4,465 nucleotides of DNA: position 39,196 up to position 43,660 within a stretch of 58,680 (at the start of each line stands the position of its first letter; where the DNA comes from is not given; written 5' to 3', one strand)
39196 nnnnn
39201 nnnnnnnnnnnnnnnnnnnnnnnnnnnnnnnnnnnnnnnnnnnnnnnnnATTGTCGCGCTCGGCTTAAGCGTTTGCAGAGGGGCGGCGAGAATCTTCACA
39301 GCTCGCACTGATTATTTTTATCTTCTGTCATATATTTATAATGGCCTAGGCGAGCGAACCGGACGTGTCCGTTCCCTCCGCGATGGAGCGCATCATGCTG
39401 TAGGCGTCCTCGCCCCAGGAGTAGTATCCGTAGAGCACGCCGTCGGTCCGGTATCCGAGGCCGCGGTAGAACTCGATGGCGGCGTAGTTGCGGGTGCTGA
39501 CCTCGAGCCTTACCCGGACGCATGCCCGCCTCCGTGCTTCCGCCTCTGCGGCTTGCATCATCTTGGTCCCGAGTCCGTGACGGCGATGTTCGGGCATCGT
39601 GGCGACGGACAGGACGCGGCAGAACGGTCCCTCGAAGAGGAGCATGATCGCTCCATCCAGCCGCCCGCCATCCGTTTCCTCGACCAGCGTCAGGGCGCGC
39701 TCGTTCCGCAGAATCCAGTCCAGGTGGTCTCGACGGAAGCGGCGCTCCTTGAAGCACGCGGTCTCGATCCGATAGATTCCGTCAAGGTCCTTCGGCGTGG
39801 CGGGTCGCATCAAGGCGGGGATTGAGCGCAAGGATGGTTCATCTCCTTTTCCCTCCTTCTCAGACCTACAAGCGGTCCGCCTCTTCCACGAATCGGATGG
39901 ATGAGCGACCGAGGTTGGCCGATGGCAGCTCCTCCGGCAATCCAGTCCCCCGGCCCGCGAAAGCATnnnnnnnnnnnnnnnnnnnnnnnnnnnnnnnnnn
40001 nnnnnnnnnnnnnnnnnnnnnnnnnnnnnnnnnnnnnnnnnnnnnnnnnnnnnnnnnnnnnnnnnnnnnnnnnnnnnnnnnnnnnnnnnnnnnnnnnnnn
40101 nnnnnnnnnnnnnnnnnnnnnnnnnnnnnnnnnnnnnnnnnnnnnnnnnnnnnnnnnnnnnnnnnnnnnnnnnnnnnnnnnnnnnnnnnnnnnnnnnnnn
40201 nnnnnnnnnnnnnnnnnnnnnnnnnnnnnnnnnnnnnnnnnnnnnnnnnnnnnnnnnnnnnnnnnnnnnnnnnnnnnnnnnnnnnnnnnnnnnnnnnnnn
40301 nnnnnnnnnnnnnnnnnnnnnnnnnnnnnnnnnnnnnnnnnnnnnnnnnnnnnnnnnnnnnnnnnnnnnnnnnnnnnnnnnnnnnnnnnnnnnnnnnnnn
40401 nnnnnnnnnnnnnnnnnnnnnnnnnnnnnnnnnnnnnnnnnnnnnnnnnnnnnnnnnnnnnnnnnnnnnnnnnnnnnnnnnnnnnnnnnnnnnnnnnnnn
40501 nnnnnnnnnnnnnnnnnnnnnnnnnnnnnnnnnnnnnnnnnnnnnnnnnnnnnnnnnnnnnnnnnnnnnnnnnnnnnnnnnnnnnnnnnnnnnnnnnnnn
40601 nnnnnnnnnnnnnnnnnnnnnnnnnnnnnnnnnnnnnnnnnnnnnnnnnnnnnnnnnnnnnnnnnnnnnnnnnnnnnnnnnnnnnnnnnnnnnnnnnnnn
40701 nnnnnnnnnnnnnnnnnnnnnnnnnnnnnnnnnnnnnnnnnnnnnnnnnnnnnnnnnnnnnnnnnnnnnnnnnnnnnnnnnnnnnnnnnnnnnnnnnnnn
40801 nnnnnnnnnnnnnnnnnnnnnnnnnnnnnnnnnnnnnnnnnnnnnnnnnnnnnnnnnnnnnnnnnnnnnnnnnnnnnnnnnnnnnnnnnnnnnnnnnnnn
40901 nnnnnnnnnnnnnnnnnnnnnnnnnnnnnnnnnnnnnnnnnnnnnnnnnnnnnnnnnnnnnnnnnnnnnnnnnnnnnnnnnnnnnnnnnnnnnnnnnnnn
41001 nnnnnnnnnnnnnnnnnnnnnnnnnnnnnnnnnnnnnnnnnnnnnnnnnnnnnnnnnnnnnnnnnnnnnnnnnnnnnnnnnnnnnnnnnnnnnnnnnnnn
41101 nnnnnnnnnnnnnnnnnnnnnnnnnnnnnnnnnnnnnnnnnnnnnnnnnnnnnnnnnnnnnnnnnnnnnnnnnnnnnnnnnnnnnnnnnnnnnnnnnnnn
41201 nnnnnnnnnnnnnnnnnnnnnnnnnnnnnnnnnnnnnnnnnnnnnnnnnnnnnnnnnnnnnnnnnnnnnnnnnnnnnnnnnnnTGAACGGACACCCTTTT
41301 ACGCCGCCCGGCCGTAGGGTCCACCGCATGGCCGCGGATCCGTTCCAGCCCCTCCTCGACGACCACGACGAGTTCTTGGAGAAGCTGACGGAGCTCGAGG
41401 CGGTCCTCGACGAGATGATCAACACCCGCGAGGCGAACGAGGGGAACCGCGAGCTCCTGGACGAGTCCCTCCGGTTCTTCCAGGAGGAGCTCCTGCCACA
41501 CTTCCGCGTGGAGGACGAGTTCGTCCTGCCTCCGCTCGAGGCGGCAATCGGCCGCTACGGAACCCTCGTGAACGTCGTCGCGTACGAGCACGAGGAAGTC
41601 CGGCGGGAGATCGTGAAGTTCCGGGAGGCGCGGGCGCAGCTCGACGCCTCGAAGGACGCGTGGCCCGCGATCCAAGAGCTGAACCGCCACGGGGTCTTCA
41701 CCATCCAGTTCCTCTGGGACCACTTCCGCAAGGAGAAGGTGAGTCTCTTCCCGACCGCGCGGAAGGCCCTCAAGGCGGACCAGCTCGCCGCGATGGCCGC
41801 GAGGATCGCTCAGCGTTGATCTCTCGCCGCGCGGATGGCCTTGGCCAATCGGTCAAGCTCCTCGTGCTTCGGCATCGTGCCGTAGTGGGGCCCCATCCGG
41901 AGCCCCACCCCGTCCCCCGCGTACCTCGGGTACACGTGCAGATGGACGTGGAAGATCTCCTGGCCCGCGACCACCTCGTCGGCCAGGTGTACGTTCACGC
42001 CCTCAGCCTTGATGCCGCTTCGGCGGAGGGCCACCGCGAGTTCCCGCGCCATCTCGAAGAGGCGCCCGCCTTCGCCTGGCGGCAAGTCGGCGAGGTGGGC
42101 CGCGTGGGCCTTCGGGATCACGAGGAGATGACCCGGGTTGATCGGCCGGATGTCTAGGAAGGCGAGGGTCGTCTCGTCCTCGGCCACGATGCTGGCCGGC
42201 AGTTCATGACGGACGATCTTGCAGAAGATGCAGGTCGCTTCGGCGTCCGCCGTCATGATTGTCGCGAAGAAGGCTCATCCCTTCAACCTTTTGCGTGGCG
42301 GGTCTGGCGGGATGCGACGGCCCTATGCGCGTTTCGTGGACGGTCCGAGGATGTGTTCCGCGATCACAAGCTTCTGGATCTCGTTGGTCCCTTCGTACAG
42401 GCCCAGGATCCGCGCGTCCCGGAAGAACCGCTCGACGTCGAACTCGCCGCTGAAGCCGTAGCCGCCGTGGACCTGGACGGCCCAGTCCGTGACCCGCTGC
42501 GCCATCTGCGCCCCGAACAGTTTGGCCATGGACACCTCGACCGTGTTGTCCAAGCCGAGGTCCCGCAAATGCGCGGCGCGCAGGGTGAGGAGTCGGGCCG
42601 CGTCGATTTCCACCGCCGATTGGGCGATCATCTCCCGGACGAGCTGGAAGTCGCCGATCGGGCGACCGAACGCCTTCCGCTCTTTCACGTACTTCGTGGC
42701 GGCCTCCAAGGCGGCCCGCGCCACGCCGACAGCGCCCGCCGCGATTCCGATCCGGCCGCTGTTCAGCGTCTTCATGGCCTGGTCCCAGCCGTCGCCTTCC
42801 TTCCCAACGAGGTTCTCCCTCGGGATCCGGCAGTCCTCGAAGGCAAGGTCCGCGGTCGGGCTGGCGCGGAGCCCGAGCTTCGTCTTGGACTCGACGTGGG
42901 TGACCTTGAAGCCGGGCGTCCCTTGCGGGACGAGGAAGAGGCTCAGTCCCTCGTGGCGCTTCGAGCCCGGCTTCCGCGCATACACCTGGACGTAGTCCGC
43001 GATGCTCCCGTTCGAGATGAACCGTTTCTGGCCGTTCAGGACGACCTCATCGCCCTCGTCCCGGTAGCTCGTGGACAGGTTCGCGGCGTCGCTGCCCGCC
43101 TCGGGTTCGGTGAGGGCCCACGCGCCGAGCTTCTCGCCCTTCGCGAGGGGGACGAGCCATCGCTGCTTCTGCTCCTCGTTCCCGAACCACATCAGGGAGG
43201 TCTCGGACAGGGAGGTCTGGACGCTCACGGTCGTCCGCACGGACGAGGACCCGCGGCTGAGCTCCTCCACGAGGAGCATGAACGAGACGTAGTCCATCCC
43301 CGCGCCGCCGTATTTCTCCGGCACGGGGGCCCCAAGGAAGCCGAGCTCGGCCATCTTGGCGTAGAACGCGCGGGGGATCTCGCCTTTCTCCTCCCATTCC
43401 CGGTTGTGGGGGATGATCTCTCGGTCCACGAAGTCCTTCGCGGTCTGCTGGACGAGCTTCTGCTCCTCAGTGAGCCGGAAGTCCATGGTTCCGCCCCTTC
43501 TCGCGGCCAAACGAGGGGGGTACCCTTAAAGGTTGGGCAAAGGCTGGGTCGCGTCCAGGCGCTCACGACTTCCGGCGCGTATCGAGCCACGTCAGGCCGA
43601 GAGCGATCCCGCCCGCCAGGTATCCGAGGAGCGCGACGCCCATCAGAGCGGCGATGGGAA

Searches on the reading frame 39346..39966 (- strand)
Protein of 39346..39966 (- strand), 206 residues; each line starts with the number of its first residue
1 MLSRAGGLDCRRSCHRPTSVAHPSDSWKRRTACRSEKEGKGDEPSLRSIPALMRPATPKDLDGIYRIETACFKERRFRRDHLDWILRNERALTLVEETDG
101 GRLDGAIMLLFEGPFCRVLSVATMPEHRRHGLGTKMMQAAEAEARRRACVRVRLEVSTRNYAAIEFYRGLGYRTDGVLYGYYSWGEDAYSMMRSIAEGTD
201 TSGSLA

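Call 60: search_protein_families(library=pfam, proteins=[window:39346-39966:-], max_evalue=0.001)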
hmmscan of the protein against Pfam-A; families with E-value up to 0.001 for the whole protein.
window:39346-39966:- (206 aa): 5 families
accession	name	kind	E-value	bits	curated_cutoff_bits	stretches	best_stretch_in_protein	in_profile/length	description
PF00583.31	Acetyltransf_1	-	1.2e-17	64.7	20.7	1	63-172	3-116/116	Acetyltransferase (GNAT) family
PF13508.13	Acetyltransf_7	-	7.1e-12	46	27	1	93-173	5-83/84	Acetyltransferase (GNAT) domain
PF13673.13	Acetyltransf_10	-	9.3e-08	32.5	23.6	1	93-176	32-111/128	Acetyltransferase (GNAT) domain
PF13527.13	Acetyltransf_9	-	1.9e-07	31.6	25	1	118-173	75-125/127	Acetyltransferase (GNAT) domain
PF08445.16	FR47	-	2.9e-06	27.6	22.1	1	113-175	19-80/86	FR47-like protein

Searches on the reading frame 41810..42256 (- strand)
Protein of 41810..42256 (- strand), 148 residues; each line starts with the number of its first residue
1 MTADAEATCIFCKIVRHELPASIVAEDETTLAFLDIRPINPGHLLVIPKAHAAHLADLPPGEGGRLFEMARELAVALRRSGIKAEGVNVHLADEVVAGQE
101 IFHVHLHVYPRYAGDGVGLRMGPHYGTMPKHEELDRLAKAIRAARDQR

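Call 60: search_protein_families(library=pfam, proteins=[window:41810-42256:-], max_evalue=0.001)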
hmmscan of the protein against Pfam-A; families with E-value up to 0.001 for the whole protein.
window:41810-42256:- (148 aa): 2 families
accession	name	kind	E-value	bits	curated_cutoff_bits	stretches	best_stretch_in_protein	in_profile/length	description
PF01230.28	HIT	-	5e-24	85.2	21.5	1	17-113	2-97/98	HIT domain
PF11969.13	DcpS_C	-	5.1e-14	53.2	24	1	9-109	2-100/114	Scavenger mRNA decapping enzyme C-term binding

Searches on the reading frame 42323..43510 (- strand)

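Call 72: search_protein_families(library=pfam, proteins=[window:42323-43510:-], max_evalue=0.00001)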
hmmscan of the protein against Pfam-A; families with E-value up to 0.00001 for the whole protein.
window:42323-43510:- (395 aa): 4 families
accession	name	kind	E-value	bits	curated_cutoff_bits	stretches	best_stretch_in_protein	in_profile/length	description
PF00441.29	Acyl-CoA_dh_1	-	5.2e-53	179.7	22.4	1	239-388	1-150/150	Acyl-CoA dehydrogenase, C-terminal domain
PF02771.21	Acyl-CoA_dh_N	-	2e-40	138.1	22.9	1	14-126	1-113/113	Acyl-CoA dehydrogenase, N-terminal domain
PF02770.24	Acyl-CoA_dh_M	-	2.4e-26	92.2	33.3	1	130-227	1-97/97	Acyl-CoA dehydrogenase, middle domain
PF08028.16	Acyl-CoA_dh_2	-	7.5e-24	85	22.7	1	254-376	1-133/134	Acyl-CoA dehydrogenase, C-terminal domain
